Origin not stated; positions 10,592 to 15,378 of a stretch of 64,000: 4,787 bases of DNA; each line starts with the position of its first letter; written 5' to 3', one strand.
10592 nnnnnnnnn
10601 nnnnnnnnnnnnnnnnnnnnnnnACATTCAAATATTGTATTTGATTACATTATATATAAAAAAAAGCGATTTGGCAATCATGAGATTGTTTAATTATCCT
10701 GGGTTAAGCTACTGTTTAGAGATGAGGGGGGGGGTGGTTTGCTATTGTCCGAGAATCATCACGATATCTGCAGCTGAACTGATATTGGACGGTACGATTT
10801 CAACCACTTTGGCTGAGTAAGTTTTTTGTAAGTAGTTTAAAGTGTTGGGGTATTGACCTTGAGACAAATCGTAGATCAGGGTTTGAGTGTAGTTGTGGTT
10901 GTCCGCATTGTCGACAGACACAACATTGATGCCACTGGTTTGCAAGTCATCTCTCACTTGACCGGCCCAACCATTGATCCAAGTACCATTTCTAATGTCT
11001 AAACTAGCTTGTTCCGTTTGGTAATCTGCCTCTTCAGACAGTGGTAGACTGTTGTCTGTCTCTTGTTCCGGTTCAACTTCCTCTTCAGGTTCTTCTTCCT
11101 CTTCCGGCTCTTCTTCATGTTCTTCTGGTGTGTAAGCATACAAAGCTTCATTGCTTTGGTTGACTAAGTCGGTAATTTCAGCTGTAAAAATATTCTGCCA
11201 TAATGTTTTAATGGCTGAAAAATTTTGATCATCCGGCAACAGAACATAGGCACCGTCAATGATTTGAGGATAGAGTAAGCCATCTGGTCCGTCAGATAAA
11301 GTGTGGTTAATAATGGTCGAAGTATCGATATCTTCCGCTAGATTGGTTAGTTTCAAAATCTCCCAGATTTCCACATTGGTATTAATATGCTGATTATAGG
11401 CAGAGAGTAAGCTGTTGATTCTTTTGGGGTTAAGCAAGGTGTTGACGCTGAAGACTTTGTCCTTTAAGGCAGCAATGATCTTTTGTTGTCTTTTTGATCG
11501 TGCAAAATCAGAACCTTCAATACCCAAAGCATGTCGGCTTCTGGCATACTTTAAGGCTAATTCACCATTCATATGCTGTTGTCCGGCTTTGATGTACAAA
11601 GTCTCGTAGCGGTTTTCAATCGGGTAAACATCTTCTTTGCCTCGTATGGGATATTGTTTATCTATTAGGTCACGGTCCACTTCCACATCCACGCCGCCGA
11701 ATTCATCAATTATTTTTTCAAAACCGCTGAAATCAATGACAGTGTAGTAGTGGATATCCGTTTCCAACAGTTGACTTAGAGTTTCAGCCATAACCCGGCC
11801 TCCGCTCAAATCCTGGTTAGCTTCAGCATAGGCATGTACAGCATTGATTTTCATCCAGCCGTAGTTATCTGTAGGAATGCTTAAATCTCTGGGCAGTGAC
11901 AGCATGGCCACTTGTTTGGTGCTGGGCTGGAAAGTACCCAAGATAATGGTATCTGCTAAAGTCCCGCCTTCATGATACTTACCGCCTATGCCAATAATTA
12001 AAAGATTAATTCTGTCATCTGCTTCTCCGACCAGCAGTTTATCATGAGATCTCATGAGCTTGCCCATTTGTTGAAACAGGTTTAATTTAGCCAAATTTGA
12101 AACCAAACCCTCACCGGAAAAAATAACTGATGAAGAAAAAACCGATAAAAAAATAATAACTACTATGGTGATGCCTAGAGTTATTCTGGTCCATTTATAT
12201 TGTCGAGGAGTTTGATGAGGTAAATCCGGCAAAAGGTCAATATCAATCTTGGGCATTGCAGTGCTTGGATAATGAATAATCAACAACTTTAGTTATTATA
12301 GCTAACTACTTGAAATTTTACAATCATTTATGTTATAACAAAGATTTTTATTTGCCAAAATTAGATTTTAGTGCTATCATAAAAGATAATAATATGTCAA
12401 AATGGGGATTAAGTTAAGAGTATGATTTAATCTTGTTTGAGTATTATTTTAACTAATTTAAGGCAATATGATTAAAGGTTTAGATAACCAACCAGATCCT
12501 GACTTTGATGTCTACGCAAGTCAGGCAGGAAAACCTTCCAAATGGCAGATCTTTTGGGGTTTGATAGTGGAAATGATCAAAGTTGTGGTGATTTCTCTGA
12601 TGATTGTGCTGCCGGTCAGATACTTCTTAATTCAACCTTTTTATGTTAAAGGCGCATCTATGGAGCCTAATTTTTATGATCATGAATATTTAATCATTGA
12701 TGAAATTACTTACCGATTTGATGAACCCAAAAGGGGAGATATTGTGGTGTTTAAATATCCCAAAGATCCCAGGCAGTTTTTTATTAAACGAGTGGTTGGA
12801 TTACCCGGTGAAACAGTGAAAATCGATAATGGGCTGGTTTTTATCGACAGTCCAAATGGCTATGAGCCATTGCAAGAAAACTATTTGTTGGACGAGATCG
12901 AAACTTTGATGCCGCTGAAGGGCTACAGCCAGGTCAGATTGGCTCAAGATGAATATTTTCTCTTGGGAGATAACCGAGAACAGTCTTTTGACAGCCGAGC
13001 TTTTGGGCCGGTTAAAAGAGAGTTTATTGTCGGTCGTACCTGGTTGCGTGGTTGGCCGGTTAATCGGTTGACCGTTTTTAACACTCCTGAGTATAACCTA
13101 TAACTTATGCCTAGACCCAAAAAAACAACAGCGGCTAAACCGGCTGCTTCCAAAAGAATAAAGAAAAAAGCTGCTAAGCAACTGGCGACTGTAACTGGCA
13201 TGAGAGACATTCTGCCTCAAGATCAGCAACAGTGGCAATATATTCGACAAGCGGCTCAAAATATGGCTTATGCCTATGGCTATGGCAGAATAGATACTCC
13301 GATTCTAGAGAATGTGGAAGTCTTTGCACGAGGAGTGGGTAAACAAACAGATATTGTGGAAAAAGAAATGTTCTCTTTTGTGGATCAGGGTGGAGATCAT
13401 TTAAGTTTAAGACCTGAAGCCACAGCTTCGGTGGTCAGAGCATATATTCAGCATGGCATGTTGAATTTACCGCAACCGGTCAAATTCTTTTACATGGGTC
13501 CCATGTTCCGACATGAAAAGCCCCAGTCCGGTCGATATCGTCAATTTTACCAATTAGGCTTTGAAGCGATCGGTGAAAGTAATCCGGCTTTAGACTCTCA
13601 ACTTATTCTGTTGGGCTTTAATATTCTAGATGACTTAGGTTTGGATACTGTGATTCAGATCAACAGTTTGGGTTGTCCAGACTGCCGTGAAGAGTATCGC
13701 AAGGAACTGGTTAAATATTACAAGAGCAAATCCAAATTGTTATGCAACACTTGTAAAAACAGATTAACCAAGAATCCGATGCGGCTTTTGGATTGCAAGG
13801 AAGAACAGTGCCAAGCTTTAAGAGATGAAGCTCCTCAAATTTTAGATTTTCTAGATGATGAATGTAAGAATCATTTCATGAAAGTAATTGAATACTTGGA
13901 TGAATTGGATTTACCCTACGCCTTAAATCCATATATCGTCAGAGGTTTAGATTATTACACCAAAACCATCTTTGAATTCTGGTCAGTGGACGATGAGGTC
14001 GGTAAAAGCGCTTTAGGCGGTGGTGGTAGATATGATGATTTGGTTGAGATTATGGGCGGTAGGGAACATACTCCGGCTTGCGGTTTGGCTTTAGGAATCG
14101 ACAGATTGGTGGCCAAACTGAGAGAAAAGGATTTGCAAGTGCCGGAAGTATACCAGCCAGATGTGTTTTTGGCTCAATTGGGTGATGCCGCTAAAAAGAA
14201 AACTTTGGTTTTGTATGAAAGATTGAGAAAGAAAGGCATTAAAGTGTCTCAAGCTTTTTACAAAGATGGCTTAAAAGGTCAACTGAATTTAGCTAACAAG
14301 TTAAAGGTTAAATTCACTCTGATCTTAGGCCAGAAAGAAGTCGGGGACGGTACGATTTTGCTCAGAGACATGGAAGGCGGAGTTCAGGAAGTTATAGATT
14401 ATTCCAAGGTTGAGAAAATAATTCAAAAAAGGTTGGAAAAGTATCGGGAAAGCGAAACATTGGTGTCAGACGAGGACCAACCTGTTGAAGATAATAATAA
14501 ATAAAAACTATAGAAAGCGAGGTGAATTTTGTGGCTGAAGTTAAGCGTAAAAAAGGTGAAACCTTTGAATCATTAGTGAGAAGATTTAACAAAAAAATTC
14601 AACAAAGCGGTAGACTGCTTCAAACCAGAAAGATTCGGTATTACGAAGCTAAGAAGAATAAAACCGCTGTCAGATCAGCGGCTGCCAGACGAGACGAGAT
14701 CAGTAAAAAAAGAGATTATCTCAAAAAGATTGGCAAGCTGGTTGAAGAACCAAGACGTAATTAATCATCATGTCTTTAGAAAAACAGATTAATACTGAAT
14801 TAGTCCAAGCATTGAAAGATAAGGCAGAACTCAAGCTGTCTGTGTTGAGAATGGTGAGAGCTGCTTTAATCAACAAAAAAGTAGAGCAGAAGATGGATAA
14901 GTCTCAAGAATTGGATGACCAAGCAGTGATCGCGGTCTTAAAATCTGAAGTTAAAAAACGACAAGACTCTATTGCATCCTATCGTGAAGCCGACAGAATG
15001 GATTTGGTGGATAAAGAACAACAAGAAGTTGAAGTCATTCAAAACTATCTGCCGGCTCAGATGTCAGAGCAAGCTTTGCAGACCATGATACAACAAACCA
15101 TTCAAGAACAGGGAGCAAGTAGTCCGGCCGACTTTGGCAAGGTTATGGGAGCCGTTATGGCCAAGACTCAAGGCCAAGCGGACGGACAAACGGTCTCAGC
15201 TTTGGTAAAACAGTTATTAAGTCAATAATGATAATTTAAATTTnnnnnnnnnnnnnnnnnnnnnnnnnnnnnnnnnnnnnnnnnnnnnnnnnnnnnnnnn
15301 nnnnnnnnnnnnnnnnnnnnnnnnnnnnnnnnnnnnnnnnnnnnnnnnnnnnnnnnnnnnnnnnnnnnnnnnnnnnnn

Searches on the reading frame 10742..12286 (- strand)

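Call 8: search_protein_families(library=pfam, proteins=[window:10742-12286:-], max_evalue=0.001)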
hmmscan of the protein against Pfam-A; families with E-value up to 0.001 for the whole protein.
window:10742-12286:- (514 aa): 2 families
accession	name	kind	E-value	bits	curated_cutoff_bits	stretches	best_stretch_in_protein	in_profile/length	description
PF03816.19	LytR_cpsA_psr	-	1.3e-35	123.2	24.6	1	111-278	2-148/150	LytR_cpsA_psr family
PF13399.11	LytR_C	-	3.2e-08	34.8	22.2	1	428-513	3-83/86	LytR cell envelope-related transcriptional attenuator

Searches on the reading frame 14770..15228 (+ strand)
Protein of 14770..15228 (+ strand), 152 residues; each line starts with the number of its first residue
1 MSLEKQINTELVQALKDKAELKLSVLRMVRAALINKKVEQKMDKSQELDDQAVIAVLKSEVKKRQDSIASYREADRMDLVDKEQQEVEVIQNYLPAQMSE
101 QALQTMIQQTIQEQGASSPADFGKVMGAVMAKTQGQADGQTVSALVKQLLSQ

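Call 8: search_protein_families(library=pfam, proteins=[window:14770-15228:+], max_evalue=0.001)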
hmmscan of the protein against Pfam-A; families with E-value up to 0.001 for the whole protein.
window:14770-15228:+ (152 aa): 2 families
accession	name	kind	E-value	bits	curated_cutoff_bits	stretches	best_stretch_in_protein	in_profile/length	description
PF09424.15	YqeY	-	1.7e-46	158.3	27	1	5-150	2-143/143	Yqey-like protein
PF02637.23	GatB_Yqey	-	8.5e-05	22.9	27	1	79-150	69-148/148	GatB domain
